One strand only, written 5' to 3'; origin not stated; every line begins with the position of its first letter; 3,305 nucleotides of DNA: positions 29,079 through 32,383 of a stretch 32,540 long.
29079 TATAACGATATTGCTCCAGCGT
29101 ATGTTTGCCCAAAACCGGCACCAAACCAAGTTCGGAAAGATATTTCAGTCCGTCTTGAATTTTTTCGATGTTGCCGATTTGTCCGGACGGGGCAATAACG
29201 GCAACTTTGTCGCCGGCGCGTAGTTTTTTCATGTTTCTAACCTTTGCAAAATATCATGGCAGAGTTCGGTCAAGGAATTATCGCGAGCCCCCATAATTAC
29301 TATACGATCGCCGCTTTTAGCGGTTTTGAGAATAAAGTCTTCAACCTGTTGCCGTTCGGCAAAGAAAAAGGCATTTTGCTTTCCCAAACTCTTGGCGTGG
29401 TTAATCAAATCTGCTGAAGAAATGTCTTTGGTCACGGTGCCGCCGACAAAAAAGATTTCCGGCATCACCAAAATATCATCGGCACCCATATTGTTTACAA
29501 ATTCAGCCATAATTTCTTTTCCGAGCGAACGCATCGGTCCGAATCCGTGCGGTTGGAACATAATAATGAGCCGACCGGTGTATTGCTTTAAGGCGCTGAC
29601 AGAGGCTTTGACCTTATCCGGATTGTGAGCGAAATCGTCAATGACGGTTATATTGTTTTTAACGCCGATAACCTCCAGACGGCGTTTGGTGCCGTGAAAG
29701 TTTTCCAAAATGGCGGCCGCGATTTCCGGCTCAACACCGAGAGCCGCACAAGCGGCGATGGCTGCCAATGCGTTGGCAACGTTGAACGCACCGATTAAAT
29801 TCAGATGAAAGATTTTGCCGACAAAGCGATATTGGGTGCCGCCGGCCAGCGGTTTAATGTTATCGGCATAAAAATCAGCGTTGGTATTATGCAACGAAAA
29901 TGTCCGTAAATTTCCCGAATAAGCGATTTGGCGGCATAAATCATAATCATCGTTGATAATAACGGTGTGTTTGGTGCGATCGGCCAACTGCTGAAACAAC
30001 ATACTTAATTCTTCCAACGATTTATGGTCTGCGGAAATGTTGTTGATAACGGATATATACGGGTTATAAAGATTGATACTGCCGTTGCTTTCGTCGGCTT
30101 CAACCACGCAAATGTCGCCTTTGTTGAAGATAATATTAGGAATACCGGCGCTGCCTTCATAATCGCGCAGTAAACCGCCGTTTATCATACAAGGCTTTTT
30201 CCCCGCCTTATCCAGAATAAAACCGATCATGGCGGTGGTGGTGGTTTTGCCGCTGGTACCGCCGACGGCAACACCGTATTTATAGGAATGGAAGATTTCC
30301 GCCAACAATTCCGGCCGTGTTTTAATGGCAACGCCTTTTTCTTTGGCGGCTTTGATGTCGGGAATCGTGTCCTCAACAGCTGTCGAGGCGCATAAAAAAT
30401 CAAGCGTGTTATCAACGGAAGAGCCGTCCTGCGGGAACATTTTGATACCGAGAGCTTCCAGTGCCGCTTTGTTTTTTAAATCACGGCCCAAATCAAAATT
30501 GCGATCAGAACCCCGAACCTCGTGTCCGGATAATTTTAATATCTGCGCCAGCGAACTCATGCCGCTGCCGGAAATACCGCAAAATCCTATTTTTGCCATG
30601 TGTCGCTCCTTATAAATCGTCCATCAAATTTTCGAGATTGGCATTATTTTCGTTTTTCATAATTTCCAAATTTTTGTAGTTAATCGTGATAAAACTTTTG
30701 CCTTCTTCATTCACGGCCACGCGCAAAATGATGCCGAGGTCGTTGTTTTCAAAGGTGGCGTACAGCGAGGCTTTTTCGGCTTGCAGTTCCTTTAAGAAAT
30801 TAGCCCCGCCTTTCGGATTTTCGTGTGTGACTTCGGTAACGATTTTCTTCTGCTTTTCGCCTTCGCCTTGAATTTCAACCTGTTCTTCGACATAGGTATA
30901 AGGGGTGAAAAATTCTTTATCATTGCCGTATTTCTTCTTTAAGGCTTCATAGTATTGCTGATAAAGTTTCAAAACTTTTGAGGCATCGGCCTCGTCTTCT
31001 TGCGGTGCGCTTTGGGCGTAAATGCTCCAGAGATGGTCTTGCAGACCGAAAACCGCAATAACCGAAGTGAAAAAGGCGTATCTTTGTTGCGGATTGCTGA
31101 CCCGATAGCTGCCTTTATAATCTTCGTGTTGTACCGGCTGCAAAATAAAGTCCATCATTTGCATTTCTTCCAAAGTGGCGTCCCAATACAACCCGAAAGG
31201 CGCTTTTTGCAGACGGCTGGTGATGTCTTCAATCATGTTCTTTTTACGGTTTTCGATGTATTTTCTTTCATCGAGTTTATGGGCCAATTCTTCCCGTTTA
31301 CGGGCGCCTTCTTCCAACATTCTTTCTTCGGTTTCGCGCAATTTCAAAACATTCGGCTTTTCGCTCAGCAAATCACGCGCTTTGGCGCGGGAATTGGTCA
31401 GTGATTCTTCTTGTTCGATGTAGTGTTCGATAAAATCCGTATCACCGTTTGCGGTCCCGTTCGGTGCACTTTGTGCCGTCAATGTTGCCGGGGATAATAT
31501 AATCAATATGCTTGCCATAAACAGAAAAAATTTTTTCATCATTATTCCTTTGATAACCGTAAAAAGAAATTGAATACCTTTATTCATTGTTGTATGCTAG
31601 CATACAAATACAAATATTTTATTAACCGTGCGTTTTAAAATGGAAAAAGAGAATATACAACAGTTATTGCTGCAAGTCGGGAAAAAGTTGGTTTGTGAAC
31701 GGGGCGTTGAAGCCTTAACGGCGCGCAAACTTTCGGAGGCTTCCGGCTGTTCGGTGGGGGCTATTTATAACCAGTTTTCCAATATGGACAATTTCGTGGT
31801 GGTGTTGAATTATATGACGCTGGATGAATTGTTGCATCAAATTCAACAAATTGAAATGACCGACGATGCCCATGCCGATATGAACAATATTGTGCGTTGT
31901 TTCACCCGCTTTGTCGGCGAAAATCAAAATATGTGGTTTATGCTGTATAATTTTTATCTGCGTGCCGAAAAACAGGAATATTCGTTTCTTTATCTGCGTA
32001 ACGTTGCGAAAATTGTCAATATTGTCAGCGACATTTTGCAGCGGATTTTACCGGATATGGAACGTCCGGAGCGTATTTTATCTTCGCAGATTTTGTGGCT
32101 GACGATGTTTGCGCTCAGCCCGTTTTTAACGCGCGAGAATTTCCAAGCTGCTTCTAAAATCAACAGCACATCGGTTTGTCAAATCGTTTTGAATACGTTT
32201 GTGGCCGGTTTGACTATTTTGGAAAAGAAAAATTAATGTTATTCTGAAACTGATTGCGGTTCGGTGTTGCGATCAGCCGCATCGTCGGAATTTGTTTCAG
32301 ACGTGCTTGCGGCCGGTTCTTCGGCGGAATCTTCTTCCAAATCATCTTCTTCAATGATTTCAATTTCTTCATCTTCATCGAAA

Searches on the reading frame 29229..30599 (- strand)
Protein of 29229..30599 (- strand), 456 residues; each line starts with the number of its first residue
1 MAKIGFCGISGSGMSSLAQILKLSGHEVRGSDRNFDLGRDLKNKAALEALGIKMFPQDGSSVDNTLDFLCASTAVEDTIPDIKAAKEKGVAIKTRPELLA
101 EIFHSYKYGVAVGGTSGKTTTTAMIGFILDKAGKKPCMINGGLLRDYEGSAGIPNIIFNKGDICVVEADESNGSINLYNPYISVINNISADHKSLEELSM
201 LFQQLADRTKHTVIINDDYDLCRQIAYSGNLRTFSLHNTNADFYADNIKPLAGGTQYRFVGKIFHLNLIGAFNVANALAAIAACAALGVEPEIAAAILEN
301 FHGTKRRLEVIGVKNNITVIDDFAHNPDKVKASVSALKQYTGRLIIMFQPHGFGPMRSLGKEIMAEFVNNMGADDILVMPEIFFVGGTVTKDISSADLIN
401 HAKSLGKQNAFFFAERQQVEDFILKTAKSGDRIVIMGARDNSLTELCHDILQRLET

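Call 11: search_protein_families(library=pfam, proteins=[window:29229-30599:-], max_evalue=0.00001)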
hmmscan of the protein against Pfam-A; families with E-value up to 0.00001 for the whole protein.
window:29229-30599:- (456 aa): 3 families
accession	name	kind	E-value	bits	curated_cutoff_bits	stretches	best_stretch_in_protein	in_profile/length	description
PF08245.18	Mur_ligase_M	-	4.7e-20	72.8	24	1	112-284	1-200/200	Mur ligase middle domain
PF02875.26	Mur_ligase_C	-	1.1e-17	65.4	28.4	1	306-439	1-127/127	Mur ligase, glutamate ligase domain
PF01225.30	Mur_ligase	-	2.6e-14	53.8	21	1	3-106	1-94/95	Mur ligase family, catalytic domain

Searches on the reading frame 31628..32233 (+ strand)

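Call 11: search_protein_families(library=pfam, proteins=[window:31628-32233:+], max_evalue=0.00001)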
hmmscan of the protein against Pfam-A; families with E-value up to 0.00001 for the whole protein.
window:31628-32233:+ (202 aa): 1 family
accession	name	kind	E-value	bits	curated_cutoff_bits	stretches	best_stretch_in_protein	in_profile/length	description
PF00440.29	TetR_N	-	9.3e-07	29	24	1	14-56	1-43/47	Bacterial regulatory proteins, tetR family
